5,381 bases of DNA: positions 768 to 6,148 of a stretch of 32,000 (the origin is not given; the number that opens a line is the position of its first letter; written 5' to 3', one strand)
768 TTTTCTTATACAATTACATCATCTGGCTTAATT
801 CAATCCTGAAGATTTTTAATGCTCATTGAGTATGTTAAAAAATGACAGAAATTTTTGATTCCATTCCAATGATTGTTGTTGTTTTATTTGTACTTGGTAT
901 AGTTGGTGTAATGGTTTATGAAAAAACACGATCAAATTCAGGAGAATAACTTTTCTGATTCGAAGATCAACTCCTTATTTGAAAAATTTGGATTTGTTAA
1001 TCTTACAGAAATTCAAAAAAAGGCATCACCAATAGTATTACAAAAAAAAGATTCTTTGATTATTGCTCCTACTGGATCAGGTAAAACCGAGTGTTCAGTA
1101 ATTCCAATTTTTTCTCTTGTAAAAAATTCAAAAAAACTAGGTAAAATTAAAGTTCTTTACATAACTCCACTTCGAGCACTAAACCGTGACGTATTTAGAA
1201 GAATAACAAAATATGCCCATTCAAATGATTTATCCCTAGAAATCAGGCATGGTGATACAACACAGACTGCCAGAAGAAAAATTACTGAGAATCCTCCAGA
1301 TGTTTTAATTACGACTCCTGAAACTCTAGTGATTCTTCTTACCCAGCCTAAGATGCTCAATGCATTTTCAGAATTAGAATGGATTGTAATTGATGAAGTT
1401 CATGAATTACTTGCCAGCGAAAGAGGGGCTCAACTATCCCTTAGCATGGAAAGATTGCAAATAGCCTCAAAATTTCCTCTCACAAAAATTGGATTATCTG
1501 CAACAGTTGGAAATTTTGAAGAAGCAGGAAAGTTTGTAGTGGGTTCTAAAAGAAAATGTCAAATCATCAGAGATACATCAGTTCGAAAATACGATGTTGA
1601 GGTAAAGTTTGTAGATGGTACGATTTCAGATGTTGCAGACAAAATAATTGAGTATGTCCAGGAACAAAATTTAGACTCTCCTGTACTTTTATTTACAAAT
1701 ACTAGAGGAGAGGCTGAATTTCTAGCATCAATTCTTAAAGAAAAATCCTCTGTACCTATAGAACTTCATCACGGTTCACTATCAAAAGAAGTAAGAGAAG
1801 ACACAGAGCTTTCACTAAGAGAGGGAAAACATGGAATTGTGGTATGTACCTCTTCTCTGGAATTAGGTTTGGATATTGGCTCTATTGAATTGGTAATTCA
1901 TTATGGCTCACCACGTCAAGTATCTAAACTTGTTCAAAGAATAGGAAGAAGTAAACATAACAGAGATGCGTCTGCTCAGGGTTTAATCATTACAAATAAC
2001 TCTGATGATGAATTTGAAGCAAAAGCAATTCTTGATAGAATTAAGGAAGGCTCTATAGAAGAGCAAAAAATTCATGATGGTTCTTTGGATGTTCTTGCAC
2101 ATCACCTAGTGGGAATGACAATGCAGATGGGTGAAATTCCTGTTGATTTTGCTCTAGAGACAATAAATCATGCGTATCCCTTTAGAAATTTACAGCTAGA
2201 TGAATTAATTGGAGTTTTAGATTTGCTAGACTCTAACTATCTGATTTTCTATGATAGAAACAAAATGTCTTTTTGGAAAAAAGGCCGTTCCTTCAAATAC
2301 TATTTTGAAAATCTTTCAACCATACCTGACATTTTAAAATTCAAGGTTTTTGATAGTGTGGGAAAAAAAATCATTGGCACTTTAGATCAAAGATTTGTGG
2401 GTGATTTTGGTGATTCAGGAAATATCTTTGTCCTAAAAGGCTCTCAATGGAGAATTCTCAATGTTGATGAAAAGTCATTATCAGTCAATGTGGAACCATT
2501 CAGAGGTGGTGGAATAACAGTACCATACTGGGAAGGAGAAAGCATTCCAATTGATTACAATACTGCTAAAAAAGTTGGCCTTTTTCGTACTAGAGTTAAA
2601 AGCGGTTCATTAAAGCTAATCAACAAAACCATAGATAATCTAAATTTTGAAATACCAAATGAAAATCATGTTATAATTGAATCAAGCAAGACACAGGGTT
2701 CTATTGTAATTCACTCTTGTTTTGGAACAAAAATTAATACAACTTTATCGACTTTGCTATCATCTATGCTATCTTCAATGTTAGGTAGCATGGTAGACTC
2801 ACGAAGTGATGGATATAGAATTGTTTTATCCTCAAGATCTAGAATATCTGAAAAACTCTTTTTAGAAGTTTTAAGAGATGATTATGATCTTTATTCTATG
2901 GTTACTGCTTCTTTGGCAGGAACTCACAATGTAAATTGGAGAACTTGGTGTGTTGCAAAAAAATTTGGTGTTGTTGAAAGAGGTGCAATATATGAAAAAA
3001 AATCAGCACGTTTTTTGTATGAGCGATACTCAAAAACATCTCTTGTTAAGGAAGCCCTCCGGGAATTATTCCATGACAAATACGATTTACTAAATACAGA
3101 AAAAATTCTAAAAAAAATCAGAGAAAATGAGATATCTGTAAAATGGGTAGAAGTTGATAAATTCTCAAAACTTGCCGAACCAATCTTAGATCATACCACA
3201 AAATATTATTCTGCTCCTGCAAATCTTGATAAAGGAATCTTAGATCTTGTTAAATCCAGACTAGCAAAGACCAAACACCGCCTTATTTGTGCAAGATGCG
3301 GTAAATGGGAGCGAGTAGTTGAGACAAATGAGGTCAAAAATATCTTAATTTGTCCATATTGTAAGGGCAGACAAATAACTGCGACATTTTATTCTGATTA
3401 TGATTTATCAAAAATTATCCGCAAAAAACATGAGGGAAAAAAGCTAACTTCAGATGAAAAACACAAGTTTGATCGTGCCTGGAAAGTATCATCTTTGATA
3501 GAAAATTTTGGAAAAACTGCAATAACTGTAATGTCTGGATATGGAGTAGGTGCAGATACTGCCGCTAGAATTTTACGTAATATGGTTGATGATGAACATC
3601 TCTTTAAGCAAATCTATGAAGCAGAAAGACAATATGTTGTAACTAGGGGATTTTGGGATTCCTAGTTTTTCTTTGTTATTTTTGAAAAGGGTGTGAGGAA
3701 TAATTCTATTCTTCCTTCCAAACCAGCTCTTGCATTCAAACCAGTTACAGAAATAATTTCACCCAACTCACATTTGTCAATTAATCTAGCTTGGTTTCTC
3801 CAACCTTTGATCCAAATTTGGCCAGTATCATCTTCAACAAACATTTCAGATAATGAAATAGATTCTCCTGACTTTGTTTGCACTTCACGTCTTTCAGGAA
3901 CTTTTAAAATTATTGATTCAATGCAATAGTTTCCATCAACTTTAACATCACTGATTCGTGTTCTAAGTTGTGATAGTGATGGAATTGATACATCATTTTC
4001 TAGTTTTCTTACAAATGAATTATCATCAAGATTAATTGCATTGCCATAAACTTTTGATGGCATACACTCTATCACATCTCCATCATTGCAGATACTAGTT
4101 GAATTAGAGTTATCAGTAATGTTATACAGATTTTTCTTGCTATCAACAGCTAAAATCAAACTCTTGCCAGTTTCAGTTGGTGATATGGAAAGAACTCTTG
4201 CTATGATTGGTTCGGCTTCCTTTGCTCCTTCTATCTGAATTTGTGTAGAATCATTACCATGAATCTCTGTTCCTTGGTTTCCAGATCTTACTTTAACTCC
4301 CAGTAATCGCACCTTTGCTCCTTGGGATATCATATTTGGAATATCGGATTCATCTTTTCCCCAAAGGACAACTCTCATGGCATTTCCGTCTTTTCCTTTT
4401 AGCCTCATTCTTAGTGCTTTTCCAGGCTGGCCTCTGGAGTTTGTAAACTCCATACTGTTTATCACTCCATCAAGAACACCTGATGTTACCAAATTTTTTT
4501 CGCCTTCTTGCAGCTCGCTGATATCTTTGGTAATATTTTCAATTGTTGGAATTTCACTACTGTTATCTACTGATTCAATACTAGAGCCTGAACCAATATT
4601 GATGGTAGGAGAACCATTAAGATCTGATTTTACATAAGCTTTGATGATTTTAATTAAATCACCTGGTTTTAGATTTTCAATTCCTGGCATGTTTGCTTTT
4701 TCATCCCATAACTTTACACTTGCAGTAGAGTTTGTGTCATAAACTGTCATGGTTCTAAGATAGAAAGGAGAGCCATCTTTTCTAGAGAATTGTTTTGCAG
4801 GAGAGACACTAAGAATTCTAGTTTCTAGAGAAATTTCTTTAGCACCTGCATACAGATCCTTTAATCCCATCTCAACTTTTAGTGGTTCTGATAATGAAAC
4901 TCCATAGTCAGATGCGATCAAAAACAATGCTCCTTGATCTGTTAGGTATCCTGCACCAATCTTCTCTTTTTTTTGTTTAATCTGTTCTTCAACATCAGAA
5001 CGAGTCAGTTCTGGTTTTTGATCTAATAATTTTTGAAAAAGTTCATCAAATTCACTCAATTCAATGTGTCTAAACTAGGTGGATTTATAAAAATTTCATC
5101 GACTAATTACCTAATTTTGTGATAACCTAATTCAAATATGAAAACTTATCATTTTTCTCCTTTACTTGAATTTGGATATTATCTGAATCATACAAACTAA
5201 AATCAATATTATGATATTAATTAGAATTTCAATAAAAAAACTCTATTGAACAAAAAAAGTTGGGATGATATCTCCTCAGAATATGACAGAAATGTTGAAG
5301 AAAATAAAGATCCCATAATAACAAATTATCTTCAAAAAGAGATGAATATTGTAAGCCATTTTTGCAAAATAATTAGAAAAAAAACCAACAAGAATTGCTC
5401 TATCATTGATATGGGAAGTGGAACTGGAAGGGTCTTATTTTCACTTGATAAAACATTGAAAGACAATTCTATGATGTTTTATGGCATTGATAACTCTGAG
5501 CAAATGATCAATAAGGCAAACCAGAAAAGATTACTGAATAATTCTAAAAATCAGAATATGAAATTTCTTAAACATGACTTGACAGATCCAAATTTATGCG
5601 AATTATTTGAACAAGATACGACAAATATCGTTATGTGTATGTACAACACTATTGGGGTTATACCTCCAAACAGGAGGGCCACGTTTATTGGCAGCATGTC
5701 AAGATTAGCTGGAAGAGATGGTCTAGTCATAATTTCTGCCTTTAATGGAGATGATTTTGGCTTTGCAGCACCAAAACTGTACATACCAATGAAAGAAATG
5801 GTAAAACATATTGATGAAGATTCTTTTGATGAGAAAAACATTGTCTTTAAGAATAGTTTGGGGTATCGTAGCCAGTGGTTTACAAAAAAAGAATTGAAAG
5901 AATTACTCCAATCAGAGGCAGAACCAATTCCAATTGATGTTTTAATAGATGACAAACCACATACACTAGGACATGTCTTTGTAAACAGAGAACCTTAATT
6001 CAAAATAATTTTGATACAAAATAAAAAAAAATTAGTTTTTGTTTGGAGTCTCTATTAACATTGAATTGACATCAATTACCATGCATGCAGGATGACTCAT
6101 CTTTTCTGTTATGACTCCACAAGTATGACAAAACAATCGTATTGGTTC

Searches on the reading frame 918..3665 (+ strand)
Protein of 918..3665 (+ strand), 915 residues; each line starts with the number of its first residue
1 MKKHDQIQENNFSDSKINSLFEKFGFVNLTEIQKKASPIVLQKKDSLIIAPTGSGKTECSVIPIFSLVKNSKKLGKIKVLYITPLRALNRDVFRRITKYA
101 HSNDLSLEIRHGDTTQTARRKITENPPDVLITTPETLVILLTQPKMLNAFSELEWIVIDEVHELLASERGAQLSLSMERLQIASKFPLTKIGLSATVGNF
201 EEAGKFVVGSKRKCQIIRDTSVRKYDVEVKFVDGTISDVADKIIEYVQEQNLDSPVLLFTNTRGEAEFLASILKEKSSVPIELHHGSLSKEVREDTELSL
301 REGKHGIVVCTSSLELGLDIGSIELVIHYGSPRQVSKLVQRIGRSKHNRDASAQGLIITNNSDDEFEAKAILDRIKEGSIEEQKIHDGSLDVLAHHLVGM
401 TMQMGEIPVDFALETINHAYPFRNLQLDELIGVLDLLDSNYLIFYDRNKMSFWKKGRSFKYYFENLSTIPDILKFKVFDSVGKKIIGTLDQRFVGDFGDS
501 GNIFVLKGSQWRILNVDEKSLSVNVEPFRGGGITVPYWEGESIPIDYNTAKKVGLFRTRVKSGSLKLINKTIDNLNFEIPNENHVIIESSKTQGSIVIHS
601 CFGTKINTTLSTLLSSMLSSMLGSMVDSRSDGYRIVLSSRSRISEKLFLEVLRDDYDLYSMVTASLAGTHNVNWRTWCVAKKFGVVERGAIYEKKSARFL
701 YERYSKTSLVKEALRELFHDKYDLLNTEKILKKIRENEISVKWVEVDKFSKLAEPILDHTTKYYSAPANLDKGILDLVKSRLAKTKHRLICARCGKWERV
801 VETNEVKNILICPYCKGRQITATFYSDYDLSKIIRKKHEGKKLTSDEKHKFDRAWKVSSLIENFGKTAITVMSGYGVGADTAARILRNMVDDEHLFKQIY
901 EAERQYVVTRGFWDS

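Call 63: search_protein_families(library=pfam, proteins=[window:918-3665:+], max_evalue=0.0001)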
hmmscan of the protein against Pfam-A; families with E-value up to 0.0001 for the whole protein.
window:918-3665:+ (915 aa): 7 families
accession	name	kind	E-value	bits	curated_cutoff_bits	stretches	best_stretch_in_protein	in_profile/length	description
PF00270.35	DEAD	-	4.7e-36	124.5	26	1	30-199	1-163/167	DEAD/DEAH box helicase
PF08494.16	DEAD_assoc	-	1.4e-33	116.8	23.5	1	579-753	1-191/191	DEAD/H associated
PF00271.37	Helicase_C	-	6.1e-21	75.2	23.5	1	241-345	4-106/110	Helicase conserved C-terminal domain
PF04851.21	ResIII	-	2.4e-14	54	22.5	1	29-197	4-162/164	Type III restriction enzyme, res subunit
PF19306.5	WH_Lhr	-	2.9e-14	53.2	27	1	374-524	2-159/168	Large helicase-related protein, winged helix domain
PF00176.29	SNF2-rel_dom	-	2.2e-05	24.2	24.9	1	51-168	25-141/290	SNF2-related domain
PF22590.2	Cas3-like_C_2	-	7.6e-05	23.4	27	0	256-347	5-103/106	CRISPR-associated nuclease/helicase Cas3, C-terminal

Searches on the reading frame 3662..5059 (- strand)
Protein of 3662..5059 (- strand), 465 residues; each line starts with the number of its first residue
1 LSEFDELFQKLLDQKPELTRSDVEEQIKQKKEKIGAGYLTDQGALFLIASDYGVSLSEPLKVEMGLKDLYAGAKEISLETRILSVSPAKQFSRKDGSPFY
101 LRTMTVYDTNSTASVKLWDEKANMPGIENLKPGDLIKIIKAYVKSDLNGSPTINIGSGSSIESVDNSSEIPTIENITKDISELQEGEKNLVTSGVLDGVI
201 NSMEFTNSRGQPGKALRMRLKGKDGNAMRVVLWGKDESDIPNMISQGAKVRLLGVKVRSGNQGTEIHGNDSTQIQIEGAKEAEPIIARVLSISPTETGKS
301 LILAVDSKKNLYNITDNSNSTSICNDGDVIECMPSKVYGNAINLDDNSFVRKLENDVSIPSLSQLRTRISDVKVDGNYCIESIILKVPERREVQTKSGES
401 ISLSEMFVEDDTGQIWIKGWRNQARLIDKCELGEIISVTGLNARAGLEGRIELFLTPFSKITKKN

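Call 63: search_protein_families(library=pfam, proteins=[window:3662-5059:-], max_evalue=0.0001)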
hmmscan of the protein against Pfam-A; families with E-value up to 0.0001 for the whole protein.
window:3662-5059:- (465 aa): 2 families
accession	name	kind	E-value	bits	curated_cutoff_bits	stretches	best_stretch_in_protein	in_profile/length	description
PF01336.31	tRNA_anti-codon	-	9.2e-10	38.8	27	0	406-440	20-55/75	OB-fold nucleic acid binding domain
PF17244.8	CDC24_OB3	-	3.6e-08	33.9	25.4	0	394-444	21-76/216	Cell division control protein 24, OB domain 3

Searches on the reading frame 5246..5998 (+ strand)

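Call 63: search_protein_families(library=pfam, proteins=[window:5246-5998:+], max_evalue=0.0001)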
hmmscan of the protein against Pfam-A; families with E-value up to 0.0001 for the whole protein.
window:5246-5998:+ (250 aa): 7 families
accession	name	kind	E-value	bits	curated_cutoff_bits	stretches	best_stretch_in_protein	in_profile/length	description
PF13847.12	Methyltransf_31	-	1.3e-13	51.3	27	1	48-222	2-142/145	Methyltransferase domain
PF13649.12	Methyltransf_25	-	1.6e-10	41.9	27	1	53-158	1-96/97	Methyltransferase domain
PF13679.12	Methyltransf_32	-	2.6e-07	31.1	27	1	36-116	6-93/143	Methyltransferase domain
PF10017.15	Methyltransf_33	-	4e-07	29.8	23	1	30-164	43-176/304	Histidine-specific methyltransferase, SAM-dependent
PF08242.18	Methyltransf_12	-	9.1e-06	26.8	30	1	55-159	2-96/98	Methyltransferase domain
PF13489.12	Methyltransf_23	-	2.2e-05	24.7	27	1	45-222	18-155/164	Methyltransferase domain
PF08241.18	Methyltransf_11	-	2.3e-05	25.4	21.2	1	55-163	2-95/95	Methyltransferase domain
